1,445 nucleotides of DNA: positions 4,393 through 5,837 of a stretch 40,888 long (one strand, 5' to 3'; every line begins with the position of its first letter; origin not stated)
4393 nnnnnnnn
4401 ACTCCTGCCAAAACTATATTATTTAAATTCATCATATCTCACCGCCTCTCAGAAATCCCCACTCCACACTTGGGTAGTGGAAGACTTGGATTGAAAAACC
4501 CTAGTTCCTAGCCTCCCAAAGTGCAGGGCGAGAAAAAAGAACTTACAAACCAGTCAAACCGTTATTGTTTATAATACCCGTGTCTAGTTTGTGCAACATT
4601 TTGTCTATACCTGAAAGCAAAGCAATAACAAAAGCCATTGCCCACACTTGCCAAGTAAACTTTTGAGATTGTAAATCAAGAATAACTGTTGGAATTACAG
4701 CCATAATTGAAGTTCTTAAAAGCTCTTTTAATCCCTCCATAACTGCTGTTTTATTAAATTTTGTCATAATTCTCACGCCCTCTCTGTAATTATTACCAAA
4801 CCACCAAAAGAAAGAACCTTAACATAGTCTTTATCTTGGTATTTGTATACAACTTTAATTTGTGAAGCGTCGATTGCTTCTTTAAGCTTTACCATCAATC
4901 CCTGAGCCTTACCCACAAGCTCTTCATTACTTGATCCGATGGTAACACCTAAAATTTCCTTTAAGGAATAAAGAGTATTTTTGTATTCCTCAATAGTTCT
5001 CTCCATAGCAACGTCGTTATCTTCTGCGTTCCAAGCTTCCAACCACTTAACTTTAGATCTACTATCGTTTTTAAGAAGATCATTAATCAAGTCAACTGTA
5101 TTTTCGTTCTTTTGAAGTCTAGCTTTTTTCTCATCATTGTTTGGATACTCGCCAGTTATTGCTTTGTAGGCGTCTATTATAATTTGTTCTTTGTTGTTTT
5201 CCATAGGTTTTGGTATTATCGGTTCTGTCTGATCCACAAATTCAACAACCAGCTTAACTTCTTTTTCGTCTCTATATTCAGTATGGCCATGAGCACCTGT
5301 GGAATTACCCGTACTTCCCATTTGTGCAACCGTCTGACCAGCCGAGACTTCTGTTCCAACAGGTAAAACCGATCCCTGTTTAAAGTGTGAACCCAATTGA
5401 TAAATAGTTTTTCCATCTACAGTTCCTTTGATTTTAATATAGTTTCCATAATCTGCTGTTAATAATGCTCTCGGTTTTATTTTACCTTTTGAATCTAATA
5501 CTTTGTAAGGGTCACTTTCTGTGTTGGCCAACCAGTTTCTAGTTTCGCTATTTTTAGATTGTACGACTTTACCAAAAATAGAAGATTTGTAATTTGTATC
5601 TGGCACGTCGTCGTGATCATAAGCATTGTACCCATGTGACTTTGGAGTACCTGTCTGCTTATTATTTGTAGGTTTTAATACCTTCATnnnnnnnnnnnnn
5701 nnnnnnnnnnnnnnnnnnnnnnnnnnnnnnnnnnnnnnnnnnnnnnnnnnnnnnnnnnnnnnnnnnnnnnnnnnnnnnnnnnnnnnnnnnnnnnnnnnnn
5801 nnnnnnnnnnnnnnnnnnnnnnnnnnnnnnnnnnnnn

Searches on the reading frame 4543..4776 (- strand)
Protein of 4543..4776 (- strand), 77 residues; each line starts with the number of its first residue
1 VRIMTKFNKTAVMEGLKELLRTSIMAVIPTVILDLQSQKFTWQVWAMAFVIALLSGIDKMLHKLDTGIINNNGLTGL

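Call 11: search_protein_families(library=pfam, proteins=[window:4543-4776:-], max_evalue=0.01)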
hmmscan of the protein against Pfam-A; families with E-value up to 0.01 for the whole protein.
window:4543-4776:- (77 aa): 0 families

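Call 12: search_protein_families(library=phrogs, proteins=[window:4543-4776:-], max_evalue=0.01)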
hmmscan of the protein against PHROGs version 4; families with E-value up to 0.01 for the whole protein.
window:4543-4776:- (77 aa): 0 families

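Call 108: find_encoding_contigs(protein=window:4543-4740:-, flank=3000, max_places=10)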
Protein window:4543-4740:- (65 aa): 5 contigs read that carry it; 2 places shown.
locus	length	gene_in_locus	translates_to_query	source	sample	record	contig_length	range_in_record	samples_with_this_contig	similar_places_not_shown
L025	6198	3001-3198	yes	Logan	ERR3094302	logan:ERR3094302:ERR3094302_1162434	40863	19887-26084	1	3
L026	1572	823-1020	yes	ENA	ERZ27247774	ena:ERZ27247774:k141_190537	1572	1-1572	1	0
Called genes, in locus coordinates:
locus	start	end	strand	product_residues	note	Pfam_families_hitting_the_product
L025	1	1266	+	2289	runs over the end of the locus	-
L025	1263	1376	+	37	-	-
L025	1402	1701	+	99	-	-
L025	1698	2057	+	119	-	-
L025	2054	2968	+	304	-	PF01551:Peptidase_M23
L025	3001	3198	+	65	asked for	-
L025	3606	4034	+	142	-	-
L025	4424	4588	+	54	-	-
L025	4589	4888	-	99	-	PF00076:RRM_1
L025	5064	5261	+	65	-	-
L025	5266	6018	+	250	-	-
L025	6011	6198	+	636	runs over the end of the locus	PF12705:PDDEXK_1, PF17854:FtsK_alpha, PF01580:FtsK_SpoIIIE, PF01935:DUF87 (weak)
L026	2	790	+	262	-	?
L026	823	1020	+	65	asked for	-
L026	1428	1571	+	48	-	?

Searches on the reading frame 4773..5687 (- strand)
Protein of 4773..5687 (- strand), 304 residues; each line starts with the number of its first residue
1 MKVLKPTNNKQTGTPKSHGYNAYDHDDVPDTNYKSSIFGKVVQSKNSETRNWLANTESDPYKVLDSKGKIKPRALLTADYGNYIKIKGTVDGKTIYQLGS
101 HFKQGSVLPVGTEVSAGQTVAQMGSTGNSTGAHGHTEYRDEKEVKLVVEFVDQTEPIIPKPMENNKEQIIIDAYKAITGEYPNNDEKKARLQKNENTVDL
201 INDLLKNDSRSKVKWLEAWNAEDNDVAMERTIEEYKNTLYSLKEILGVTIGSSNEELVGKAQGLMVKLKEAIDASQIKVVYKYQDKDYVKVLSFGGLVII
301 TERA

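Call 11: search_protein_families(library=pfam, proteins=[window:4773-5687:-], max_evalue=0.01)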
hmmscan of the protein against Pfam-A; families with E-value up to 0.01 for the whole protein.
window:4773-5687:- (304 aa): 1 family
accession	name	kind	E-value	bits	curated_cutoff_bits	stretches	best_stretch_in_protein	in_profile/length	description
PF01551.29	Peptidase_M23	-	8.9e-09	35.9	28.7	1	77-142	30-91/96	Peptidase family M23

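Call 12: search_protein_families(library=phrogs, proteins=[window:4773-5687:-], max_evalue=0.01)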
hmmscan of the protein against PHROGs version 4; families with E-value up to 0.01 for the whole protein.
window:4773-5687:- (304 aa): 14 families
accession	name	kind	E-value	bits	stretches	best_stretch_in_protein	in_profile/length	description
phrog_14988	-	other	2.1e-09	38.5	1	77-142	66-130/272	peptidase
phrog_1067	-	head and packaging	4.5e-09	36.3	1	63-170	783-870/991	minor head protein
phrog_6700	-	lysis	7.2e-09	34.1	1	68-282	2645-2851/2898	endolysin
phrog_16615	-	other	3.7e-08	33.6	1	68-145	438-509/529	peptidase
phrog_7767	-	other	8.4e-08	33.2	1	68-168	40-124/194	metallo-endopeptidase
phrog_3578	-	lysis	4.3e-07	30.6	1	86-140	287-338/405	endolysin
phrog_11037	-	unknown function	7.4e-06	26.4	1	106-207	250-358/365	-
phrog_10030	-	tail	4.4e-05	21.9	1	80-139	1952-2006/2105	tail length tape measure protein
phrog_4070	-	tail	0.00011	21.4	1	67-141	642-712/989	tail length tape measure protein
phrog_33207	-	other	0.00031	21.7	1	86-140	66-117/240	metallo-endopeptidase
phrog_28672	-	other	0.00041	20.1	1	69-145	308-380/397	metallo-endopeptidase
phrog_880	-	lysis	0.0057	17.1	0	107-138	88-119/435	endolysin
phrog_37190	-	other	0.008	16.7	0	79-142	170-229/244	peptidase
phrog_23188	-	tail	0.0084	13.5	1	65-144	3179-3255/5002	tail length tape measure protein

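Call 23: find_related_loci(query=window:4773-5687:-, collection=viral_contigs, flank=6000)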
Query window:4773-5687:- (304 aa) in viral_contigs; peptide patterns used: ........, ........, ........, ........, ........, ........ (x = any residue, [..] = any of these).
17 stretches matched a pattern; 5 encode a relative of the query (tblastn E <= 1e-3); 5 distinct loci.
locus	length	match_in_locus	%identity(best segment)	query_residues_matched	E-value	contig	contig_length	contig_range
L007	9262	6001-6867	46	1-303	2e-77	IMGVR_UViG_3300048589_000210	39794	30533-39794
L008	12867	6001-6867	44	1-303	1e-72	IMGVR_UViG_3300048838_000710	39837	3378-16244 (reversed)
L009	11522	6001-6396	39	1-152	9e-23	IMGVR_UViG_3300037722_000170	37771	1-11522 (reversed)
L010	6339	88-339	48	64-150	3e-19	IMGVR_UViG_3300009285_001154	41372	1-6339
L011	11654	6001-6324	33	39-161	3e-10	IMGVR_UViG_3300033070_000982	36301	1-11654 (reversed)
